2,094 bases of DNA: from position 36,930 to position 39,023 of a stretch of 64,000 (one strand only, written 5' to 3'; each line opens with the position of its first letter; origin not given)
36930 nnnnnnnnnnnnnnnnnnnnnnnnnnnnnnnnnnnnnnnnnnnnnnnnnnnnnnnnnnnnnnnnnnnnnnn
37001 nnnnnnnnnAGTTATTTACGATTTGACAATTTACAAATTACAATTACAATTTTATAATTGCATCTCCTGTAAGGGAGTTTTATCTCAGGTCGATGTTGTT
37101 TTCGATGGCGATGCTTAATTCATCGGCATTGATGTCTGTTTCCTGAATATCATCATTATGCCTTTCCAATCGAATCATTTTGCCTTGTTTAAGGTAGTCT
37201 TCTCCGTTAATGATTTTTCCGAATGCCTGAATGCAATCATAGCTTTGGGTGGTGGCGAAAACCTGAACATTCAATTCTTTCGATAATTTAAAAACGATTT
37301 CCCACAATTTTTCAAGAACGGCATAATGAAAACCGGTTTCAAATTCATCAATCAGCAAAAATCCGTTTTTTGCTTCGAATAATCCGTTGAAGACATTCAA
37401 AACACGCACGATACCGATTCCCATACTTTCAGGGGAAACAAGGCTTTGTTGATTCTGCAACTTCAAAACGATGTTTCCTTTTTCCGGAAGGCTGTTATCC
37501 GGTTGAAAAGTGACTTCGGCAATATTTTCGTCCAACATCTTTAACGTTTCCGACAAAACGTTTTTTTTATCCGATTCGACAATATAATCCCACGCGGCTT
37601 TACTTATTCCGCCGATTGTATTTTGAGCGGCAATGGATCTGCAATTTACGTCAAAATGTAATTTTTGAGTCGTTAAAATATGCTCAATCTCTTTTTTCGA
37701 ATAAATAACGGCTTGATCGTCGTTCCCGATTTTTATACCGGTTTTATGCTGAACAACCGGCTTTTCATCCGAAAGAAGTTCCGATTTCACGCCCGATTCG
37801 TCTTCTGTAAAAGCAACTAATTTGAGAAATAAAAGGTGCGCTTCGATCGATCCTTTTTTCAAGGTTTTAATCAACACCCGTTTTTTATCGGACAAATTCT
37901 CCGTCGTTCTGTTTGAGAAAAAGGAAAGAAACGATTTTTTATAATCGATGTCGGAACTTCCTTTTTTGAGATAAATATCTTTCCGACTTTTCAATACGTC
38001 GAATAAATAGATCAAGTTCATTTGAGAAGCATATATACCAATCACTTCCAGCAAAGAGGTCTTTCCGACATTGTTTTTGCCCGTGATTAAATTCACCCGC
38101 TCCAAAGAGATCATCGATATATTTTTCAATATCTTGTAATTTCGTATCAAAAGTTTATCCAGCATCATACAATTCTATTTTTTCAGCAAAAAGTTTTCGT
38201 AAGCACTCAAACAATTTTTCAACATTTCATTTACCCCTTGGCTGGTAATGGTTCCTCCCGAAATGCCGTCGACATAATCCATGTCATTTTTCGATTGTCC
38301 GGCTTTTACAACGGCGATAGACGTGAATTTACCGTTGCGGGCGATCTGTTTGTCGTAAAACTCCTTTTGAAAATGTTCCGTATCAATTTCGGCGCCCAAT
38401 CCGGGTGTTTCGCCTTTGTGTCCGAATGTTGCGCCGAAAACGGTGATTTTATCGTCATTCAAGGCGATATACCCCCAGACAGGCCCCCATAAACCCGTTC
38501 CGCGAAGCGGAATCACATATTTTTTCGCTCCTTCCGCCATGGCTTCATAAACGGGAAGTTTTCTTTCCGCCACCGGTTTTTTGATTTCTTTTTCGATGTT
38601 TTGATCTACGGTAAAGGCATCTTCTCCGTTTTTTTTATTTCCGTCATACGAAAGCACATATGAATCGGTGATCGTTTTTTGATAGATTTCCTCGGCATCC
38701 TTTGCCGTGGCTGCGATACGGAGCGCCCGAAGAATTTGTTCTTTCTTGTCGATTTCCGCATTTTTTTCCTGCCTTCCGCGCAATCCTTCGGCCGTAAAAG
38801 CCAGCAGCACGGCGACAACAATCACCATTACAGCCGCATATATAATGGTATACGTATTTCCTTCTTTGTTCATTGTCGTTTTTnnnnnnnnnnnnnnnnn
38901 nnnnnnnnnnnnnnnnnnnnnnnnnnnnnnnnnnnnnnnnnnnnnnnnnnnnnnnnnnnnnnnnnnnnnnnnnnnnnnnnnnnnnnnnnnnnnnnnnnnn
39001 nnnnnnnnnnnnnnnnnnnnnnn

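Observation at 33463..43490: Na+-NQR operon interrupted at three junctions by unrelated genes packed at operon spacing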

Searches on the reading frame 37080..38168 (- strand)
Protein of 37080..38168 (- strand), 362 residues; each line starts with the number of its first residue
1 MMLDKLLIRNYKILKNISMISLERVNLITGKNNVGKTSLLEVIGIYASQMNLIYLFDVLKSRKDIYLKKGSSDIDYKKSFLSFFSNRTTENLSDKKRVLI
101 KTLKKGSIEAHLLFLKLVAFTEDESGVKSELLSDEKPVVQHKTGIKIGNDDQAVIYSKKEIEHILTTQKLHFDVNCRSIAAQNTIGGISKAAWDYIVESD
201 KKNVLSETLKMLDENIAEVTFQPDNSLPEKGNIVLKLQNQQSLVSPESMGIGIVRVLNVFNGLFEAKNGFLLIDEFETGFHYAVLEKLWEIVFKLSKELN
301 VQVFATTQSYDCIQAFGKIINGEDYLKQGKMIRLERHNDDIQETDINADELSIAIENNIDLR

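Call 3: search_protein_families(library=pfam, proteins=[window:37080-38168:-], max_evalue=0.01)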
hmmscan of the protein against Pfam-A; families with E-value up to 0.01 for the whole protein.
window:37080-38168:- (362 aa): 4 families
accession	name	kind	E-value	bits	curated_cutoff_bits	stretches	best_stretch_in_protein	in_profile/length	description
PF13175.12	AAA_15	-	7.8e-14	52.5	32.1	1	1-312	1-373/374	AAA ATPase domain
PF13304.12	AAA_21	-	2.9e-13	51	27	1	25-309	1-299/304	AAA domain, putative AbiEii toxin, Type IV TA system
PF11398.14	DUF2813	-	7.7e-06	26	21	1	1-128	1-125/372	Protein of unknown function (DUF2813)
PF02463.25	SMC_N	-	0.0019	18.1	40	0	2-43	1-44/220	RecF/RecN/SMC N terminal domain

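Call 4: search_protein_families(library=ncbifam, proteins=[window:37080-38168:-], max_evalue=0.01)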
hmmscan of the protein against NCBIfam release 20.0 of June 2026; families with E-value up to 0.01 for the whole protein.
window:37080-38168:- (362 aa): 6 families
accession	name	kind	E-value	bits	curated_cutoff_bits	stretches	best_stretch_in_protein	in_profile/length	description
NF038234.1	retron_eff_Eco8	equivalog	8.9e-08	31.2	250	1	1-93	1-91/679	retron Eco8 family effector endonuclease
TIGR00611.2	recf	equivalog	9.9e-07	28.2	172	1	4-47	2-45/339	DNA replication/repair protein RecF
NF047739.1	antiphage_MADS3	equivalog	1.9e-05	24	420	1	2-51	1-49/427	methylation-associated defense system AAA family ATPase MAD3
TIGR03410.1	urea_trans_UrtE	equivalog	0.00019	21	285.8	0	12-45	14-49/230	urea ABC transporter ATP-binding subunit UrtE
NF000355.4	ribo_prot_ABC_F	equivalog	0.0007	18.6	380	1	10-101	325-415/499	ribosomal protection-like ABC-F family protein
TIGR01166.1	cbiO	subfamily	0.0088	15.5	211.8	0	240-317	18-93/190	cobalt ABC transporter, ATP-binding protein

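Call 9: find_encoding_contigs(protein=window:37080-38168:-, flank=10000, max_places=10)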
Protein window:37080-38168:- (362 aa): no gene with exactly this product is on record in the collection.
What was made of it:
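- Tried and rejected: The exact look-up of the ATPase ORF failed because the gene callers used the second Met (call 9).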

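Call 26: find_homologous_proteins(query=window:37080-38168:-, max_evalue=1e-10)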
Query window:37080-38168:- (362 aa): 2257 proteins with E <= 1e-10 among 6024 candidates; the best 120 are listed.
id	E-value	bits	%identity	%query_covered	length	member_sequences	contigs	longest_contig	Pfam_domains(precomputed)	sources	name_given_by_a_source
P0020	1.1e-227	773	100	100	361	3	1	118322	PF13175.13,PF13304.13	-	-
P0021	9.7e-123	428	57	100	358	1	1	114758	PF13175.13,PF13476.13,PF13304.13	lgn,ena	-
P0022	5.8e-104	366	52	100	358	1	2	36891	PF13175.13,PF13304.13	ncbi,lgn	-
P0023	8.2e-56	208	36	100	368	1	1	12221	PF13175.13,PF02463.26,PF13304.13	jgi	jgi:AAA15 family ATPase/GTPase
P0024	2.2e-55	206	37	100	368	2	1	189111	PF13175.13,PF13476.13,PF02463.26,PF13304.13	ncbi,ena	-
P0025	4.2e-55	205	36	100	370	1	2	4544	PF13175.13,PF02463.26,PF13304.13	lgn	-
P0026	7.1e-55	205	36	100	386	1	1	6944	PF13175.13,PF02463.26,PF13304.13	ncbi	-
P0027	7.3e-55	205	34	100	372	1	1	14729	PF13175.13,PF13304.13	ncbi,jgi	ncbi:MAG: hypothetical protein RLZZ292_215 [Bacteroidota bacterium]|jgi:AAA15 family ATPase/GTPase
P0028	8.1e-55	204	36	100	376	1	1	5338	PF13175.13,PF13476.13,PF02463.26,PF13304.13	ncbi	-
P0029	4.0e-54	202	37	100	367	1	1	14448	PF13175.13,PF13476.13,PF02463.26,PF13304.13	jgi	jgi:AAA15 family ATPase/GTPase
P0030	1.1e-53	201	37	100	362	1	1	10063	PF13175.13,PF13476.13,PF02463.26,PF13304.13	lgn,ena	-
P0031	3.0e-53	199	36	100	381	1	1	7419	PF13175.13,PF02463.26,PF13304.13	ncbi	-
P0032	3.4e-53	199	36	100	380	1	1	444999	PF13175.13,PF13476.13,PF02463.26,PF13166.13,PF13304.13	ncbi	-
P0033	3.6e-53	199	34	100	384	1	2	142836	PF11398.15,PF13175.13,PF02463.26,PF13304.13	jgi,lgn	-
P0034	4.7e-53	199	37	100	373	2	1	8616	PF13175.13,PF13476.13,PF02463.26,PF13304.13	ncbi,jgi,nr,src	ncbi:MAG: hypothetical protein CRN43_09130 [Candidatus Nephrothrix sp. EaCA]|nr:MAG: hypothetical pr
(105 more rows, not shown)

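Call 27: find_encoding_contigs(protein=P0022, flank=10000, max_places=3)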
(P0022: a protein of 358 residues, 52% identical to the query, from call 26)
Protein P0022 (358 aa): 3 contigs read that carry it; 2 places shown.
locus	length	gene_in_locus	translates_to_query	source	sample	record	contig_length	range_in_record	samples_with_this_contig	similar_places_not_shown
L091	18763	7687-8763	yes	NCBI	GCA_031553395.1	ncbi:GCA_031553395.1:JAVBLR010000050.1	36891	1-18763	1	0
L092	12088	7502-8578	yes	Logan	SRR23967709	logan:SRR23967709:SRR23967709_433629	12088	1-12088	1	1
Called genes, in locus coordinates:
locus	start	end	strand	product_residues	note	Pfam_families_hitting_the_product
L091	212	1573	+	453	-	PF05896:NQRA_N, PF24836:NQRA_2nd, PF11973:NQRA_SLBB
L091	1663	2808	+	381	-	PF13692:Glyco_trans_1_4 (faint), PF00534:Glycos_transf_1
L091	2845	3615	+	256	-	PF00583:Acetyltransf_1 (weak), PF14268:YoaP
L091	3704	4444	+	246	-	-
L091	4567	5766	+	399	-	PF03116:NQR2_RnfD_RnfE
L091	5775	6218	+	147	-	PF20563:DUF6773 (faint)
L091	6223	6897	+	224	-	-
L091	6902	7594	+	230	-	PF04205:FMN_bind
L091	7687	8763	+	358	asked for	PF13175:AAA_15, PF13304:AAA_21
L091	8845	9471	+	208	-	PF02508:Rnf-Nqr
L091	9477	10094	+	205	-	PF02508:Rnf-Nqr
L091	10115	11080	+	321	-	PF01757:Acyl_transf_3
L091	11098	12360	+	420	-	PF00111:Fer2, PF00970:FAD_binding_6 (weak), PF00175:NAD_binding_1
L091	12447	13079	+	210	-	PF11644:DUF3256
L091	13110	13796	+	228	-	-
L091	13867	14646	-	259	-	PF00106:adh_short, PF08659:KR, PF13561:adh_short_C2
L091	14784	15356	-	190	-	PF06078:DUF937 (faint)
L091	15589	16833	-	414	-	PF06245:DUF1015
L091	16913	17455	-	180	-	-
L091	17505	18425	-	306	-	PF00389:2-Hacid_dh, PF02826:2-Hacid_dh_C, PF03446:NAD_binding_2 (weak)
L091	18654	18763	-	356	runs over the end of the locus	PF00266:Aminotran_5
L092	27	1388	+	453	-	PF05896:NQRA_N, PF24836:NQRA_2nd, PF11973:NQRA_SLBB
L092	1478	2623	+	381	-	PF13692:Glyco_trans_1_4 (faint), PF00534:Glycos_transf_1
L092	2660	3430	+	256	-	PF00583:Acetyltransf_1 (weak), PF14268:YoaP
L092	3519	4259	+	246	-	-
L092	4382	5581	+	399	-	PF03116:NQR2_RnfD_RnfE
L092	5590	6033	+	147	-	PF20563:DUF6773 (faint)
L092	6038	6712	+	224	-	-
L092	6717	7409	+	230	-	PF04205:FMN_bind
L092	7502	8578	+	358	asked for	PF13175:AAA_15, PF13304:AAA_21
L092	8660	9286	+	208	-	PF02508:Rnf-Nqr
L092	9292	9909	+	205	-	PF02508:Rnf-Nqr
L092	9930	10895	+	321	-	PF01757:Acyl_transf_3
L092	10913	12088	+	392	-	?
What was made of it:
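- L091/L092 have the same order plus three more inserts (call 27).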

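Call 28: find_encoding_contigs(protein=P0024, flank=5000, max_places=2)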
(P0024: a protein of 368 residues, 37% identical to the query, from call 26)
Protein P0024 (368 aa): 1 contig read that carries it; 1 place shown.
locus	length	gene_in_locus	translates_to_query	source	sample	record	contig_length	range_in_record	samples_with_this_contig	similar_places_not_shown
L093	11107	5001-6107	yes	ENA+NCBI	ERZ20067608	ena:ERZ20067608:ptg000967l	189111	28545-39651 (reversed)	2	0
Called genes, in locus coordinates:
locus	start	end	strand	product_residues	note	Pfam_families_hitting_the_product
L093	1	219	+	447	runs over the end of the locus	PF01266:DAO (faint), PF07992:Pyr_redox_2, PF13454:NAD_binding_9 (faint), PF13738:Pyr_redox_3, PF00070:Pyr_redox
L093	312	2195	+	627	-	PF12801:Fer4_5 (weak), PF12837:Fer4_6 (faint), PF13237:Fer4_10 (weak), PF13534:Fer4_17 (faint), PF14697:Fer4_21, PF12838:Fer4_7 (weak), PF13187:Fer4_9 (weak)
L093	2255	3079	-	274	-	-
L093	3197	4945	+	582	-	PF01336:tRNA_anti-codon, PF00152:tRNA-synt_2, PF02938:GAD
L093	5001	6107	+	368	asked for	PF02463:SMC_N (faint), PF13175:AAA_15, PF13476:AAA_23 (weak), PF13304:AAA_21, PF13175:AAA_15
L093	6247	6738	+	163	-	PF11536:DUF3226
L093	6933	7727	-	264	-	PF03073:TspO_MBR (weak)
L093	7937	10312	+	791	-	PF12704:MacB_PCD, PF02687:FtsX, PF12704:MacB_PCD, PF02687:FtsX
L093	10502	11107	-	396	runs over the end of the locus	PF22244:GCE_fung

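Call 29: search_protein_families(library=padloc, proteins=[window:37080-38168:-], max_evalue=0.001)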
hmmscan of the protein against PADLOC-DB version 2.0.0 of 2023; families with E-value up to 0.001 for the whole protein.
window:37080-38168:- (362 aa): 67 families (the best 25 are shown)
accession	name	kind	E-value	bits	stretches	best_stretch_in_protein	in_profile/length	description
PDLC04611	PDC-M38A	-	4.8e-69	231.7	1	2-362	1-383/383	-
PDLC02336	AbiLi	-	1.4e-46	157.6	1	2-362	1-340/340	AbiLi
PDLC04608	PDC-M38A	-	1.8e-37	127.9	1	3-346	5-349/367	-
PDLC04610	PDC-M38A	-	9.2e-35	118.5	1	3-362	6-362/362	-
PDLC04607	PDC-M38A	-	2.2e-31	107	1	5-362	386-714/715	-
PDLC04609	PDC-M38A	-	3.6e-23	80.4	2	2-92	1-88/371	-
PDLC02980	AriA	-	3.9e-18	64.4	2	201-311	195-301/304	-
PDLC03878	NsnB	-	2.9e-13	48.3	1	2-332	1-299/345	-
PDLC02979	AriA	-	3.7e-13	48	1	1-309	1-369/373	-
PDLC04214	HEC-02A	-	4.5e-13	47.2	2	230-319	199-288/338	-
PDLC02335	AbiLi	-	4.5e-13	47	1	1-314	48-242/326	AbiLi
PDLC02915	ATPase-Toprim_I-B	-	1.1e-12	45.5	1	1-117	1-110/623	-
PDLC04541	PDC-M25A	-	5.9e-12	43.4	2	186-309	188-306/380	-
PDLC04175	HEC-01A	-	3.2e-11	40.9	2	214-317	214-316/363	-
PDLC04182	HEC-01A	-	1e-09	35.9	1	3-47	4-55/406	-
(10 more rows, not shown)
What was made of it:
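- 37080..38168 (-): Insert 3: orphan AbiLi/PDC-M38A-type ABC-like ATPase (362 aa) with a degenerate H-loop. PADLOC PDC-M38A 4.8e-69 and AbiLi 1.4e-46, both full length (call 29); AAA_15/AAA_21 (call 3).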

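Call 48: list_cluster_members(proteins=[P0022, P0003, P0140])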
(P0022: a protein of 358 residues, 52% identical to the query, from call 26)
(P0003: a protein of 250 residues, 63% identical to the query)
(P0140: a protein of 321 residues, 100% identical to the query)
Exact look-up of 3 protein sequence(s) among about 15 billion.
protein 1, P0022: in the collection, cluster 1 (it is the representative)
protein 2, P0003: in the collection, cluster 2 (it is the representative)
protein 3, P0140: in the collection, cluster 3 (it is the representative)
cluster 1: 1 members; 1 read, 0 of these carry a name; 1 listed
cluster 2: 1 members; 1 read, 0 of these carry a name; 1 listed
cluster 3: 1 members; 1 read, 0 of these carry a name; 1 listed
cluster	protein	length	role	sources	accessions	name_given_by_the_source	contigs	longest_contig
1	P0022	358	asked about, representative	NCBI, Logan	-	-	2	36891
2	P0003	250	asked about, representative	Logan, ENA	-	-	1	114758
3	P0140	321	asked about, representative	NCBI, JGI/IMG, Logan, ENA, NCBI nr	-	-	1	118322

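Call 71: find_related_loci(query=window:37080-38168:-, collection=viral_contigs, flank=5000)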
Query window:37080-38168:- (362 aa) in viral_contigs; peptide patterns used: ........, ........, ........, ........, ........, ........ (x = any residue, [..] = any of these).
26 stretches matched a pattern, but none encodes a relative of the query by tblastn (E <= 1e-3).

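Call 84: search_protein_families(library=pfam, proteins=[L091:6223-6897:+, L091:5775-6218:+, L091:2845-3615:+], max_evalue=0.01)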
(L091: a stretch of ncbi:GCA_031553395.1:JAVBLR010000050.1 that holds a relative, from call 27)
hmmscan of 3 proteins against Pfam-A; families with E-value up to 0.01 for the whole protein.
L091:6223-6897:+ (224 aa): 0 families

L091:5775-6218:+ (147 aa): 5 families
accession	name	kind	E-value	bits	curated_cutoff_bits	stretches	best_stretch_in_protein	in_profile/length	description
PF20563.3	DUF6773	-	1.2e-05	25.6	27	1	5-117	51-154/163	Family of unknown function (DUF6773)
PF06664.17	WLS-like_TM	-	0.0011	18.8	28.3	1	4-144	77-208/247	Wntless-like, transmembrane domain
PF16083.10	Phage_holin_3_3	-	0.0031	18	28.4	0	40-73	19-53/78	LydA holin phage, holin superfamily III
PF14093.11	DUF4271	-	0.0035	17.7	29.7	1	7-144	3-142/206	Domain of unknown function (DUF4271)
PF17364.7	DUF5389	-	0.0093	16.5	25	1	57-142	17-100/104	Family of unknown function (DUF5389)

L091:2845-3615:+ (256 aa): 6 families
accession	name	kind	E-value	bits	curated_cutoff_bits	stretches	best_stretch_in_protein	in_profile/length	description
PF14268.11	YoaP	-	3.7e-20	71.6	25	1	206-251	1-44/44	YoaP-like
PF00583.31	Acetyltransf_1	-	1.3e-06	29.1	20.7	1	18-110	8-93/116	Acetyltransferase (GNAT) family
PF14542.12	Acetyltransf_CG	-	0.00012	22.6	30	1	74-110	22-58/80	GCN5-related N-acetyl-transferase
PF13508.13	Acetyltransf_7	-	0.0011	19.7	27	1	77-137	30-83/84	Acetyltransferase (GNAT) domain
PF17013.11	Acetyltransf_15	-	0.0016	18.4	35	1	70-108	66-104/210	Putative acetyl-transferase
PF13673.13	Acetyltransf_10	-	0.0074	16.7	23.6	0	78-110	53-85/128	Acetyltransferase (GNAT) domain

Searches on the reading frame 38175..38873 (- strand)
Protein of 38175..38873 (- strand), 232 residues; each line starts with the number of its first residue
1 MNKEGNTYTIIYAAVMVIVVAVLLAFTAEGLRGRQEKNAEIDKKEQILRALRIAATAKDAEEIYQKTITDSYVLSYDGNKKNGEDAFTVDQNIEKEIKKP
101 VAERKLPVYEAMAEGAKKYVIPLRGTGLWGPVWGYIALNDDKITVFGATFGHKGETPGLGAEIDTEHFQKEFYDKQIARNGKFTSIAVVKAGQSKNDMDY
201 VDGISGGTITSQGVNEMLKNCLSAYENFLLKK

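Call 3: search_protein_families(library=pfam, proteins=[window:38175-38873:-], max_evalue=0.01)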
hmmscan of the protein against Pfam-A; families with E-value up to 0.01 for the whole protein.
window:38175-38873:- (232 aa): 1 family
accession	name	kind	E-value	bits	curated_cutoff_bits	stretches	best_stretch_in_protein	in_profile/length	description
PF04205.19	FMN_bind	-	5.1e-18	65.9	22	1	127-223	1-77/77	FMN-binding domain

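Call 4: search_protein_families(library=ncbifam, proteins=[window:38175-38873:-], max_evalue=0.01)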
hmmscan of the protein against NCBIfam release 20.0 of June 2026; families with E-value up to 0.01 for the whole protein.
window:38175-38873:- (232 aa): 16 families
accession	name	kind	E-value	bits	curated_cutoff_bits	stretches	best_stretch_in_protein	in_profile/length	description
NF003750.0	PRK05346.2-1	equivalog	2.7e-84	282.2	352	1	1-231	1-224/225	Na(+)-translocating NADH-quinone reductase subunit C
TIGR01938.1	nqrC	equivalog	1.4e-61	208.4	144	1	4-230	2-250/251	NADH:ubiquinone reductase (Na(+)-transporting) subunit C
NF003753.0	PRK05346.2-4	equivalog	1.6e-61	207.8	329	1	2-229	4-243/249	Na(+)-translocating NADH-quinone reductase subunit C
NF003749.0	PRK05346.1-5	equivalog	6.3e-39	133.9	255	1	2-229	4-251/261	Na(+)-translocating NADH-quinone reductase subunit C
NF003746.0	PRK05346.1-1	equivalog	1.2e-32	113.1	337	1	2-221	6-243/264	Na(+)-translocating NADH-quinone reductase subunit C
NF003755.0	PRK05346.2-6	equivalog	9.7e-30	103.5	563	2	116-231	169-299/310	Na(+)-translocating NADH-quinone reductase subunit C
NF003747.0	PRK05346.1-2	equivalog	7.2e-26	91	336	1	3-220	5-237/260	Na(+)-translocating NADH-quinone reductase subunit C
NF003752.0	PRK05346.2-3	equivalog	3e-23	82.4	617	1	118-229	175-301/316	Na(+)-translocating NADH-quinone reductase subunit C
NF003751.0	PRK05346.2-2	equivalog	8.6e-23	80.9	630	1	119-230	179-305/320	Na(+)-translocating NADH-quinone reductase subunit C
NF003754.0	PRK05346.2-5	equivalog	2.8e-19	69.6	677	1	118-230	180-307/320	Na(+)-translocating NADH-quinone reductase subunit C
NF003748.0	PRK05346.1-4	equivalog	6.1e-18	65.2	455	1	2-222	4-247/265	Na(+)-translocating NADH-quinone reductase subunit C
TIGR01947.1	rnfG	subfamily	2.3e-13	50.7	102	1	16-226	7-186/187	RnfABCDGE type electron transport complex subunit G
NF045876.1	RnfG_DVU2794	exception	4.5e-11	42.6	205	1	98-227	65-181/190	RnfABCDGE type electron transport complex subunit G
NF041840.1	rnfG_Methano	equivalog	1.6e-08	34.4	230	1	141-222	112-181/189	Rnf electron transport complex subunit RnfG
NF002519.0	PRK01908.1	equivalog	0.00069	19.3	178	1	140-224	112-191/209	electron transport complex subunit RsxG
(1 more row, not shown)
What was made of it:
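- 38175..38873 (-): nqrC (232 aa). TIGR01938 208 bits (call 4).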

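Call 68: search_solved_structures(query=window:38175-38873:-, show_alignments=1, max_evalue=1e-10)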
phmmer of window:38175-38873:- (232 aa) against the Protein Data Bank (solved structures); distinct sequences matched with E-value up to 1e-10: 6.
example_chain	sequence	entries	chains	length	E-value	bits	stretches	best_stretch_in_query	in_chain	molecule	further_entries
3lwx_A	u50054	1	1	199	4.5e-55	190.1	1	29-230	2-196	NADH:ubiquinone oxidoreductase, Na translocating, C subunit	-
7xk3_C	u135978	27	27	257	1.7e-24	90.2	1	9-216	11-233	Na(+)-translocating NADH-quinone reductase subunit C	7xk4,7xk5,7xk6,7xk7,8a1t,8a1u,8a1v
9u5g_C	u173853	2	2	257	1.7e-23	86.9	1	9-216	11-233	Na(+)-translocating NADH-quinone reductase subunit C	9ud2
4xa7_A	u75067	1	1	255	3e-18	69.8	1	70-215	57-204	Na(+)-translocating NADH-quinone reductase subunit C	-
4u9s_C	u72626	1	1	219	3.9e-18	69.4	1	74-216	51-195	Na(+)-translocating NADH-quinone reductase subunit C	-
4xhf_A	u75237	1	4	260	9.5e-16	61.6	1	69-218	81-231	Na-translocating NADH-quinone reductase subunit C NqrC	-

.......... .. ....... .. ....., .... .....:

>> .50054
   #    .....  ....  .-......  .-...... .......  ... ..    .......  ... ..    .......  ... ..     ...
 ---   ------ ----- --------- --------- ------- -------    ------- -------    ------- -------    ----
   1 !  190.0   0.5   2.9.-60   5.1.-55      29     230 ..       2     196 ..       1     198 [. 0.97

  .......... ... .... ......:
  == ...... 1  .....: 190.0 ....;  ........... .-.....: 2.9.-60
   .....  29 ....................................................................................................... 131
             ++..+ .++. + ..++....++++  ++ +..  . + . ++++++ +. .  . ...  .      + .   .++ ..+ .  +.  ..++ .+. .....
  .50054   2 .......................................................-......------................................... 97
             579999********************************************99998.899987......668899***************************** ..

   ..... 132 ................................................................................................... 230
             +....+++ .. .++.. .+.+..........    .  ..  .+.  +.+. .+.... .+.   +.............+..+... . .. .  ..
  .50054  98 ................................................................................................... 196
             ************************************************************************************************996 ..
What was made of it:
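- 38175..38873 (-): The SGGT FMN motif is identical to that of the solved NqrC chain 3lwx, the top hit (call 68).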
